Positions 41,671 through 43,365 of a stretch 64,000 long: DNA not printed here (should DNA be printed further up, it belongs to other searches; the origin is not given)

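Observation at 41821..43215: Membrane protein with a catalytically degenerate cyclase-homology domain and a 4x18-bp ATRLTT repeat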

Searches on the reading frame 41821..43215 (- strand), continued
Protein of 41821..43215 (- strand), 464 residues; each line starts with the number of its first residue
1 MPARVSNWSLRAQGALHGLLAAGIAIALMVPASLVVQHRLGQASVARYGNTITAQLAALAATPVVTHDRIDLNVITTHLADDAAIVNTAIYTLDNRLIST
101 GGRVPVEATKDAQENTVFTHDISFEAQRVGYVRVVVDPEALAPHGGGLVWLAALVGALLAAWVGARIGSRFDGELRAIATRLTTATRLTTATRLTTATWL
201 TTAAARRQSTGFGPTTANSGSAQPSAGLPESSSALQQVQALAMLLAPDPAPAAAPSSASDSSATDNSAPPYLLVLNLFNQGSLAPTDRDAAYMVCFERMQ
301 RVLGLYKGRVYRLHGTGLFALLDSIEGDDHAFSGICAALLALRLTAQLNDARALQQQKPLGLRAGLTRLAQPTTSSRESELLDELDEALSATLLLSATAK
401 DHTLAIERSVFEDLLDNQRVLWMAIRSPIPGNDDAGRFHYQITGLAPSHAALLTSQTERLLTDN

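Call 92: search_protein_families(library=pfam, proteins=[P0005], max_evalue=0.1)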
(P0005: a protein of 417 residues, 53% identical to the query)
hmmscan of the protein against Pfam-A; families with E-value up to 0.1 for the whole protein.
P0005 (417 aa): 2 families
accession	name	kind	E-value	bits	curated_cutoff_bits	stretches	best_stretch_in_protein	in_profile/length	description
PF10144.15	SMP_2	-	0.0054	16.9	28.9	1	23-125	37-148/159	Bacterial virulence factor haemolysin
PF18057.6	DUF5594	-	0.026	15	27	0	333-386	14-67/128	Domain of unknown function (DUF5594)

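Call 95: find_related_loci(query=window:41821-43215:-, collection=metagenome_contigs, flank=1500)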
Query window:41821-43215:- (464 aa) in metagenome_contigs; peptide patterns used: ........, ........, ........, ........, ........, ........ (x = any residue, [..] = any of these).
244 stretches matched a pattern; 1 encode a relative of the query (tblastn E <= 1e-3); 1 distinct loci.
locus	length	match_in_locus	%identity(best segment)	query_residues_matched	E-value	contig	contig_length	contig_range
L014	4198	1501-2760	52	9-463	8e-121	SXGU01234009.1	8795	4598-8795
